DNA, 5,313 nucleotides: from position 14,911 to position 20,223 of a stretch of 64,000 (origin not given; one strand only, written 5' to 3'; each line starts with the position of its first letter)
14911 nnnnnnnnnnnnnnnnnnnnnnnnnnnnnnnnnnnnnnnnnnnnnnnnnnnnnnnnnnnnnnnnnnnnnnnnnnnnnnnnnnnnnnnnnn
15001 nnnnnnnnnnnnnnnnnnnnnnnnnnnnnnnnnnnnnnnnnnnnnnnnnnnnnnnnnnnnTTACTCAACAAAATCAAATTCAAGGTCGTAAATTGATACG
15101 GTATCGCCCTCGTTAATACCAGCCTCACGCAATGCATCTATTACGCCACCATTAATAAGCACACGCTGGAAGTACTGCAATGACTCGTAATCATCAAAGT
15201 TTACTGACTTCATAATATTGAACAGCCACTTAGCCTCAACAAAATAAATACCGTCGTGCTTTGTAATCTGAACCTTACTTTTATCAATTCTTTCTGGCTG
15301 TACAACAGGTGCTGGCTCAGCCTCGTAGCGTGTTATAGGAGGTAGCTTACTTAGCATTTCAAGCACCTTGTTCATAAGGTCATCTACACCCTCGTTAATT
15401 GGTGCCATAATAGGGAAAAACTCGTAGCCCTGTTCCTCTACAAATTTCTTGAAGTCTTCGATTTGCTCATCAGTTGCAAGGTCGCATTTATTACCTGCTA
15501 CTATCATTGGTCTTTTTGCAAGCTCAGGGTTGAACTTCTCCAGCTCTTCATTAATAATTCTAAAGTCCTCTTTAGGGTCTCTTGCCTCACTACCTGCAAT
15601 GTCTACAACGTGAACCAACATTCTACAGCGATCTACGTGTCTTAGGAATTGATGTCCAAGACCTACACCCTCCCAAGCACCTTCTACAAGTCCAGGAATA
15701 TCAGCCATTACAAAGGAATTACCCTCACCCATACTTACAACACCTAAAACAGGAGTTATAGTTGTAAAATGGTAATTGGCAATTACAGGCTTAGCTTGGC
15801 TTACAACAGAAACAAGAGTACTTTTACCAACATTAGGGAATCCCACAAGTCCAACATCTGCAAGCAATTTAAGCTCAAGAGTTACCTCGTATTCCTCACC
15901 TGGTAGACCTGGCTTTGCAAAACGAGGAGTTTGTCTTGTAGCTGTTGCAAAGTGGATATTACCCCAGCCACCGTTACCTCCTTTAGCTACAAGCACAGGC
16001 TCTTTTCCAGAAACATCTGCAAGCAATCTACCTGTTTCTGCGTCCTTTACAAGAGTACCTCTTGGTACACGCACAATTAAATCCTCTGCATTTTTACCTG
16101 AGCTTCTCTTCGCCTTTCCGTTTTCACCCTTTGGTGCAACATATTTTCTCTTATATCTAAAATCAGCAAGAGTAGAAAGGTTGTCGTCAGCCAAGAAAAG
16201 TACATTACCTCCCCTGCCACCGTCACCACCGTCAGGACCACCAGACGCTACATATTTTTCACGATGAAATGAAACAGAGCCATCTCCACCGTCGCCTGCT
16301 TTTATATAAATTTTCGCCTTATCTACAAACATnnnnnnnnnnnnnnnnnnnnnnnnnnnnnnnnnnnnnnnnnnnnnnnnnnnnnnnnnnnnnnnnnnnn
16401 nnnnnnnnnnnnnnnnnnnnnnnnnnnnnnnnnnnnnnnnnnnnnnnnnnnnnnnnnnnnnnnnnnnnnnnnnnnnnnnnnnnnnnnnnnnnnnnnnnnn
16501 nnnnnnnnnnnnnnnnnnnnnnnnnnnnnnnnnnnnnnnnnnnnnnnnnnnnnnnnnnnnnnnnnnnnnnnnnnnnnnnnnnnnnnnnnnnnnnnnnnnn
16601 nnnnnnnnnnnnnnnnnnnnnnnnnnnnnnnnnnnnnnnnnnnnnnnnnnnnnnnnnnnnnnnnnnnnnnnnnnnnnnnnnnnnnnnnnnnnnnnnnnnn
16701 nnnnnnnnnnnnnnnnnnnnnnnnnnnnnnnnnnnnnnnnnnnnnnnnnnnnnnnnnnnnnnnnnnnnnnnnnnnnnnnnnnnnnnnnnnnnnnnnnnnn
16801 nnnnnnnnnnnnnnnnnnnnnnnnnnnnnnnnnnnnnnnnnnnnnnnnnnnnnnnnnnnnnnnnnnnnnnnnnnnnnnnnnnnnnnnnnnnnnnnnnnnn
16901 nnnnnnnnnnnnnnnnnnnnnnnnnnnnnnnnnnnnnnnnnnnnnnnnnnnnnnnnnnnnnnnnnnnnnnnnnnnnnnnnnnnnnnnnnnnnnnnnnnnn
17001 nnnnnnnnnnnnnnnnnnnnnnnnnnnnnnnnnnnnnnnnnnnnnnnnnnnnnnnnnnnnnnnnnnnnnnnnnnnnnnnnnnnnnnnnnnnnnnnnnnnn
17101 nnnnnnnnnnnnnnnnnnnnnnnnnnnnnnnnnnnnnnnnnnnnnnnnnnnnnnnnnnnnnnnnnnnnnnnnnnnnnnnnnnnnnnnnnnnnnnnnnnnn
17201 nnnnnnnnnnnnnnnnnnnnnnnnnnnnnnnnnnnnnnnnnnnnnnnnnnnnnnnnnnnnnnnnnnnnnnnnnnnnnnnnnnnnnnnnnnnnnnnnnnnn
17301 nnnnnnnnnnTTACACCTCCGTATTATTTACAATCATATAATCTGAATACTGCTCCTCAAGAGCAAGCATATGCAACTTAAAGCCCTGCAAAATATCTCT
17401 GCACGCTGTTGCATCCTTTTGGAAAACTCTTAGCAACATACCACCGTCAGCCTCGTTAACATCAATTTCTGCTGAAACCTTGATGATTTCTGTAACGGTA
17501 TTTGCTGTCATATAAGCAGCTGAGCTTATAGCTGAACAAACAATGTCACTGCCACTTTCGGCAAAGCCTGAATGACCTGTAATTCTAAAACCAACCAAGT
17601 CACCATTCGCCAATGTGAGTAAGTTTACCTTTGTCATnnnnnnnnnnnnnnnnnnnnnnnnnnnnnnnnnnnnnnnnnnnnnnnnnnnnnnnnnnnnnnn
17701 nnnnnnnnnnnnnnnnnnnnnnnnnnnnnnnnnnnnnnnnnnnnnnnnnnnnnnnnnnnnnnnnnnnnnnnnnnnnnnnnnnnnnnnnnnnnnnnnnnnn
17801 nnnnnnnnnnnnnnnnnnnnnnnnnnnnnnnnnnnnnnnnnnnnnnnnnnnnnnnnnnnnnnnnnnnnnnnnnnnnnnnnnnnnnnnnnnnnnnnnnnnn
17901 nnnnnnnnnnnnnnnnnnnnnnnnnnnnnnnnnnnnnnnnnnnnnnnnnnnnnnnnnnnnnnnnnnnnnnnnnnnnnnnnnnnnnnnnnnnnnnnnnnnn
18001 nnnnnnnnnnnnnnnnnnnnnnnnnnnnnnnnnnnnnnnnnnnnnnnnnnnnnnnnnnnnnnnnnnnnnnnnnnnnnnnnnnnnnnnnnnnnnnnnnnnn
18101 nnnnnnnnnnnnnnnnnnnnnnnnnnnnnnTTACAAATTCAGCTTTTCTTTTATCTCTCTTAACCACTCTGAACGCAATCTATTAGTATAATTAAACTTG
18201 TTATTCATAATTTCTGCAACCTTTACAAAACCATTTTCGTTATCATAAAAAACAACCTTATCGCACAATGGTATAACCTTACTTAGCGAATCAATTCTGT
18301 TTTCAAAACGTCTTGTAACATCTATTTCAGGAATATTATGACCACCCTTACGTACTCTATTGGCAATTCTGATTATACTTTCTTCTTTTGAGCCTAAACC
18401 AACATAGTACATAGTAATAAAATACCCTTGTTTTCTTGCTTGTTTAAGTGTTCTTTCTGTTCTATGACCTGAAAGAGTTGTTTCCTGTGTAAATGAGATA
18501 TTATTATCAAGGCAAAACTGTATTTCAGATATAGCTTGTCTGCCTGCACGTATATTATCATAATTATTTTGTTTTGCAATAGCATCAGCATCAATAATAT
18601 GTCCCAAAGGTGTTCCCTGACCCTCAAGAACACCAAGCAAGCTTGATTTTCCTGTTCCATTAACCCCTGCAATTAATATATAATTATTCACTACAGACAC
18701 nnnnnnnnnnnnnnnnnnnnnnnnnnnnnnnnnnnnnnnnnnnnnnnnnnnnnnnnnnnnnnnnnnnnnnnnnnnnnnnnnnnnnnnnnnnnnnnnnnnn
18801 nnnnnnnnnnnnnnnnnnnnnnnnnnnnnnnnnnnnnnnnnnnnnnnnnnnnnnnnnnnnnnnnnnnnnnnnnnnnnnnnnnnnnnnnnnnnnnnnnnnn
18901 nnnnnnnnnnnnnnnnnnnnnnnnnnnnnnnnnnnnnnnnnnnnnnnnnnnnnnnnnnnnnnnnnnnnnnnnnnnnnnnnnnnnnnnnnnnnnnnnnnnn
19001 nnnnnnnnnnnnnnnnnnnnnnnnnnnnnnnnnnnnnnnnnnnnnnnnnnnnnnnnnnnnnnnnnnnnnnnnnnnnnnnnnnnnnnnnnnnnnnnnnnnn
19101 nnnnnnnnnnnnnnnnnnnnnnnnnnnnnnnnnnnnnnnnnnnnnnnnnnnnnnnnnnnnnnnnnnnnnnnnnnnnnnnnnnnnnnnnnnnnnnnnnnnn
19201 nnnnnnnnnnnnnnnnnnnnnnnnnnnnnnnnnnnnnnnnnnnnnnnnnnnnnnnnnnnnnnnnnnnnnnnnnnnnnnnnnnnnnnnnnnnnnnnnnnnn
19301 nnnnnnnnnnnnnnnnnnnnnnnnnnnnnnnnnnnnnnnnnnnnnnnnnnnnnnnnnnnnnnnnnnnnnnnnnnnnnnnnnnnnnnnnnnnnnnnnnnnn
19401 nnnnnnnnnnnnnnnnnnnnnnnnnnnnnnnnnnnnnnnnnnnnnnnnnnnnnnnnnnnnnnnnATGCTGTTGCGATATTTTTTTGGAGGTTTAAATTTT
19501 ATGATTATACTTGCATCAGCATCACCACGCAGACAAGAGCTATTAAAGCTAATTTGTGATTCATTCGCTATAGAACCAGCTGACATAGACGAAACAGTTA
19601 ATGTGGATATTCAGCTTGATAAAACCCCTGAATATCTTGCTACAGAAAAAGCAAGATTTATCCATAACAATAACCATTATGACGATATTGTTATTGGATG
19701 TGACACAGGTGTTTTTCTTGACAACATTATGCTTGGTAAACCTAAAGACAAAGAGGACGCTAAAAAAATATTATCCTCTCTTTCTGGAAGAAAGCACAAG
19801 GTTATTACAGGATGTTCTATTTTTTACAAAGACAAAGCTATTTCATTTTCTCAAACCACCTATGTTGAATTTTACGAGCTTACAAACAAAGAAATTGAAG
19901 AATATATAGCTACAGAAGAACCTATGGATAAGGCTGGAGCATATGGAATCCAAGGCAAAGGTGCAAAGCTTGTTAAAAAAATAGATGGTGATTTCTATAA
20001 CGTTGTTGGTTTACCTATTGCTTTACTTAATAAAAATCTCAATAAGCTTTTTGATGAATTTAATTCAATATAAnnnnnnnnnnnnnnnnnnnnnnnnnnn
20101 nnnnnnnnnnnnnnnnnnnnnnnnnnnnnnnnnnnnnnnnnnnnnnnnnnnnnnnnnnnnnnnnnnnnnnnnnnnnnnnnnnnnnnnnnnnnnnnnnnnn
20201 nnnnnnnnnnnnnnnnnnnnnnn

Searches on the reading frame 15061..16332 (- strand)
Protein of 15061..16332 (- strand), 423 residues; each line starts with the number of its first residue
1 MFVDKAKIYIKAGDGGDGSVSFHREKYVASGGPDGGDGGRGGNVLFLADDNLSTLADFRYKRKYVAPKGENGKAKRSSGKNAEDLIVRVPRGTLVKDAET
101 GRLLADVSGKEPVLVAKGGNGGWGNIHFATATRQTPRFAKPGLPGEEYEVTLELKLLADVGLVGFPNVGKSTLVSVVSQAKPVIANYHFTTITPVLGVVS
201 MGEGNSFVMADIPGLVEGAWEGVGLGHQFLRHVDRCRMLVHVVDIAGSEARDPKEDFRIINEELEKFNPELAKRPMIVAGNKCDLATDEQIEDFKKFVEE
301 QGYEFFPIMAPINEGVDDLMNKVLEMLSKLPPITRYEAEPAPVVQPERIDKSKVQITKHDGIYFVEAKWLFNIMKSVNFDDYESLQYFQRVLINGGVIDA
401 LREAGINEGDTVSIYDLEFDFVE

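Call 57: search_protein_families(library=pfam, proteins=[window:15061-16332:-], max_evalue=0.001)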
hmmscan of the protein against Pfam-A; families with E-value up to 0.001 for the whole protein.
window:15061-16332:- (423 aa): 5 families
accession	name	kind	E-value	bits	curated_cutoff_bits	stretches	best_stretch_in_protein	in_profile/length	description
PF01018.28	GTP1_OBG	-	5.8e-61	205.1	27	1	3-156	1-155/155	GTP1/OBG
PF09269.16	DUF1967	-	7.1e-24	84.1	27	1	355-421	2-70/70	Domain of unknown function (DUF1967)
PF01926.29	MMR_HSR1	-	2.4e-23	82.9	21.9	1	159-282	1-113/113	50S ribosome-binding GTPase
PF02421.24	FeoB_N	-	4.2e-10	39.8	27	1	160-322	3-155/156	Ferrous iron transport protein B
PF00071.28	Ras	-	9.6e-05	22.5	21.6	0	262-326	95-159/162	Ras family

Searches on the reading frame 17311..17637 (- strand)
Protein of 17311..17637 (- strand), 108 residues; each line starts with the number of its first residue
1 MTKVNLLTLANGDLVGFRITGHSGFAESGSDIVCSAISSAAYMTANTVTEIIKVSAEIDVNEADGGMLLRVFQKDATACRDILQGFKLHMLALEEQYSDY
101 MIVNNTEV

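Call 57: search_protein_families(library=pfam, proteins=[window:17311-17637:-], max_evalue=0.001)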
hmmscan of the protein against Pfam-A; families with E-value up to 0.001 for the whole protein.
window:17311-17637:- (108 aa): 1 family
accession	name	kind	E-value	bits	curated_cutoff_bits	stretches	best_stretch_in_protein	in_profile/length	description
PF04327.17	Peptidase_Prp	-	2.5e-23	82.6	27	1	1-101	1-89/90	Cysteine protease Prp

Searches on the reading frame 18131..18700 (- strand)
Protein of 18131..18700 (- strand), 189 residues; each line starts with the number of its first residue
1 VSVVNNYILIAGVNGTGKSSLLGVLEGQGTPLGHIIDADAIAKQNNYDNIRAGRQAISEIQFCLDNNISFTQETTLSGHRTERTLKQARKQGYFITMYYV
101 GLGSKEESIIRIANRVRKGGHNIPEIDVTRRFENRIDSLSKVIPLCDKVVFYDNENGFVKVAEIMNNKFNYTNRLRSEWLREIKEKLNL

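Call 57: search_protein_families(library=pfam, proteins=[window:18131-18700:-], max_evalue=0.001)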
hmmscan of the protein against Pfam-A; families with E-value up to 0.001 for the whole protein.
window:18131-18700:- (189 aa): 2 families
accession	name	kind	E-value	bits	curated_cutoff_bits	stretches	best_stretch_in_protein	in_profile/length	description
PF06414.18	Zeta_toxin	-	5.3e-07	29.7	22.3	1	61-155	89-188/199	Zeta toxin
PF00005.33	ABC_tran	-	0.00011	23.2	25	1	8-90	14-80/137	ABC transporter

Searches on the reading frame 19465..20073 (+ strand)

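Call 57: search_protein_families(library=pfam, proteins=[window:19465-20073:+], max_evalue=0.001)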
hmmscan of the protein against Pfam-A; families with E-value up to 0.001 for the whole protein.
window:19465-20073:+ (202 aa): 1 family
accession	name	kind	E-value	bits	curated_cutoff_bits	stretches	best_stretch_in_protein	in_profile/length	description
PF02545.19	Maf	-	5.8e-59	199.3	27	1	14-194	2-186/187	Maf-like protein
